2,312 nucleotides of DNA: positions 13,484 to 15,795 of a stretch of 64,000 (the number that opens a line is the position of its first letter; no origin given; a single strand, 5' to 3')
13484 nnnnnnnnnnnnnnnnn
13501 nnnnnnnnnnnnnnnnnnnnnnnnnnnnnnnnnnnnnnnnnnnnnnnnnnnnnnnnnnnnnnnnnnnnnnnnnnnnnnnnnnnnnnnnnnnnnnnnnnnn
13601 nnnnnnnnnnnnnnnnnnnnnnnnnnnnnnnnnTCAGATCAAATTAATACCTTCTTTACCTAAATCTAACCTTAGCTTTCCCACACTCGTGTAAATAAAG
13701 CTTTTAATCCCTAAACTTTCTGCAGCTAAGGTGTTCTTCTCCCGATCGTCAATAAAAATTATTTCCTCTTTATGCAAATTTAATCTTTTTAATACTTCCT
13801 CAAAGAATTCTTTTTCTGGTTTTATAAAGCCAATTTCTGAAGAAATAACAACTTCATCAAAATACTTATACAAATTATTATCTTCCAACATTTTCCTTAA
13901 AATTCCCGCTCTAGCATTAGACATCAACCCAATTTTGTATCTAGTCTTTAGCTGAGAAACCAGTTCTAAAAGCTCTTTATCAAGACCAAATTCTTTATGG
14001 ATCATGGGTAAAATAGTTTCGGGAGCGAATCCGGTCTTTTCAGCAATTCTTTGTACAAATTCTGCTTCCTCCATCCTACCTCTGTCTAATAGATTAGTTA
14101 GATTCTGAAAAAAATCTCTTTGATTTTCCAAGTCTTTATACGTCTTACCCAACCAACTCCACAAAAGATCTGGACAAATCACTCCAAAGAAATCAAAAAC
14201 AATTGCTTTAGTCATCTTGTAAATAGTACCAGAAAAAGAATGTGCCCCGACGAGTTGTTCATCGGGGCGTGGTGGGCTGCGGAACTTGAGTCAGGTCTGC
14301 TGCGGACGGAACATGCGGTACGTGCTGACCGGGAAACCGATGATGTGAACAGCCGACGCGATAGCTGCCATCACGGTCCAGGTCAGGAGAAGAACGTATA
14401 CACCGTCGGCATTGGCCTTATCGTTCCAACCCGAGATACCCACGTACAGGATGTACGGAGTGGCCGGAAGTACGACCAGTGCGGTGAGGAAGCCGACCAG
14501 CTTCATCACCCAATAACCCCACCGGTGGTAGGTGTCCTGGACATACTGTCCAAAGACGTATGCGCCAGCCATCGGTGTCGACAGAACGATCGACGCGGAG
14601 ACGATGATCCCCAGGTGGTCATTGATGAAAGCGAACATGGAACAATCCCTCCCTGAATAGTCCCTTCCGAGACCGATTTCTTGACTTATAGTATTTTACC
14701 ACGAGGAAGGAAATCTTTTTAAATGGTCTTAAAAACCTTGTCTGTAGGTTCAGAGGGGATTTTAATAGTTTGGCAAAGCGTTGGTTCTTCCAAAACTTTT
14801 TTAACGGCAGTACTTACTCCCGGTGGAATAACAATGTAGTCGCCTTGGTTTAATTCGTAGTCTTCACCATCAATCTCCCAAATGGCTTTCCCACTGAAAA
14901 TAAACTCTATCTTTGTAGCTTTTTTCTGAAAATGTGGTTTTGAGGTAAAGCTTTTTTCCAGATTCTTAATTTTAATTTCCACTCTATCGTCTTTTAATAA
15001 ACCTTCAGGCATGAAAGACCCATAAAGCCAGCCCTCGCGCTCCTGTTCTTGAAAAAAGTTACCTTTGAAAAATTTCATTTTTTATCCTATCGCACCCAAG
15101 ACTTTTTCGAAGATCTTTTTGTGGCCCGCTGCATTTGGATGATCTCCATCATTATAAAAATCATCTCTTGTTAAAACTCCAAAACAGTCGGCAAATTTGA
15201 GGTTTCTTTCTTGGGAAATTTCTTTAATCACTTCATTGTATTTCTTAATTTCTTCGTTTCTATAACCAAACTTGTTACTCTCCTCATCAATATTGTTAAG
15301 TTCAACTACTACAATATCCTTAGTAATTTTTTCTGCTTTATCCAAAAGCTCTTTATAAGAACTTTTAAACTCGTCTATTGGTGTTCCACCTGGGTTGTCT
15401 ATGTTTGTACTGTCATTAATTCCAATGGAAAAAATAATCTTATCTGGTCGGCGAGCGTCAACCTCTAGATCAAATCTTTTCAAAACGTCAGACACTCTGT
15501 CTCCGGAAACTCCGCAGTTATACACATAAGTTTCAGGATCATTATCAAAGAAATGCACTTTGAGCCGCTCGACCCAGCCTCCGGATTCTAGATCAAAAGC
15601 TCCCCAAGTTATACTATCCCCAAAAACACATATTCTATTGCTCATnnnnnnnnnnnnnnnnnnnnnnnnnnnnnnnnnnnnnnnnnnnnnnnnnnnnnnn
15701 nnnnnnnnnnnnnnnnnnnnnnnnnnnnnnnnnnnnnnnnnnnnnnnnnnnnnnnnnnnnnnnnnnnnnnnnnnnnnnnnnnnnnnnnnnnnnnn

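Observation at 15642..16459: PIN/RHH toxin-antitoxin cassette inserted at the dnaK 3' end, flanked by a 28-bp direct duplication of the dnaK tail; the toxin's C-terminus is encoded by the duplicate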

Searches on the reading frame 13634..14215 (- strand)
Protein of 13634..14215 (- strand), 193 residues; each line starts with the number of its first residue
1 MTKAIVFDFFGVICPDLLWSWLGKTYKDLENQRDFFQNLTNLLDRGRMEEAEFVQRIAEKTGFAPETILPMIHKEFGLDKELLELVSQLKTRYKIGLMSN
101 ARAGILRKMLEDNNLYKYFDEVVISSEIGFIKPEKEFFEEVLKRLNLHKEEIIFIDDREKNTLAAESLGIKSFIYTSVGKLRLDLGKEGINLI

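Call 5: search_protein_families(library=pfam, proteins=[window:13634-14215:-], max_evalue=0.01)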
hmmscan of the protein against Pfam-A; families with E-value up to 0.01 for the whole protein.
window:13634-14215:- (193 aa): 4 families
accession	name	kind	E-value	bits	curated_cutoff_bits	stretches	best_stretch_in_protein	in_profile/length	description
PF13419.12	HAD_2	-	3.2e-17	63.7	23.8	1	73-173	74-176/178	Haloacid dehalogenase-like hydrolase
PF00702.32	Hydrolase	-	1.3e-16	62.1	26.4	1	3-169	2-191/191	haloacid dehalogenase-like hydrolase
PF13242.12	Hydrolase_like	-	2.7e-05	24.4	22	1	132-177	4-50/75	HAD-hyrolase-like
PF12689.13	Acid_PPase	-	0.0008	19.7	27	1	111-177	91-151/169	Acid Phosphatase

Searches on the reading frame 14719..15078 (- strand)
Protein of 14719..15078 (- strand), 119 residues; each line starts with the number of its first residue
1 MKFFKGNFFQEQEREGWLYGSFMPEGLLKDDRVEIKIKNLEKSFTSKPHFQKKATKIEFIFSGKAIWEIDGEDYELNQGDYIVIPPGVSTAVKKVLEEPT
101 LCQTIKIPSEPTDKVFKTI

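Call 5: search_protein_families(library=pfam, proteins=[window:14719-15078:-], max_evalue=0.01)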
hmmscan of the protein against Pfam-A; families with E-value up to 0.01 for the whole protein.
window:14719-15078:- (119 aa): 4 families
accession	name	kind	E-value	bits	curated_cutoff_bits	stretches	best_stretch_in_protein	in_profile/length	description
PF07883.17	Cupin_2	-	3.6e-07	30.2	27.2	1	44-89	9-53/70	Cupin domain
PF05899.18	Cupin_3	-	0.00031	20.8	23.5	1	53-92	24-64/74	EutQ-like cupin domain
PF00190.28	Cupin_1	-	0.00062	19.8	22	1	37-92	37-99/151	Cupin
PF02311.25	AraC_binding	-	0.0028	17.8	21.1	1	55-93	24-62/135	AraC-like ligand binding domain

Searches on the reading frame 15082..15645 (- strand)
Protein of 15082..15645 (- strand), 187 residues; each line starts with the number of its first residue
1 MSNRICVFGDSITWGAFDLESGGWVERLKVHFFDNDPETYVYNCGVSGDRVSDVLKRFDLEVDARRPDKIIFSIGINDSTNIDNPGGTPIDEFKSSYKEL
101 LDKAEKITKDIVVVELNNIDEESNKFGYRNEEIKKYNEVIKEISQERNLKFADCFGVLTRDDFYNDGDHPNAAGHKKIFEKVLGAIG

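Call 5: search_protein_families(library=pfam, proteins=[window:15082-15645:-], max_evalue=0.01)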
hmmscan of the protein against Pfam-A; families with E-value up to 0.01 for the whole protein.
window:15082-15645:- (187 aa): 4 families
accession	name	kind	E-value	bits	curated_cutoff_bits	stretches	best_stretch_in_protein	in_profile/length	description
PF13472.12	Lipase_GDSL_2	-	1.5e-27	97.7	32.9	1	7-176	1-177/178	GDSL-like Lipase/Acylhydrolase family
PF00657.28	Lipase_GDSL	-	7.5e-19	69.1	23.6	1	5-182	1-208/208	GDSL-like Lipase/Acylhydrolase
PF04311.20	DUF459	-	0.00019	21.3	27.2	1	5-162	2-158/197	Protein of unknown function (DUF459)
PF25182.1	NonGDSL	-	0.0057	16.4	80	1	41-159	69-177/220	Non-GDSL lipase-like family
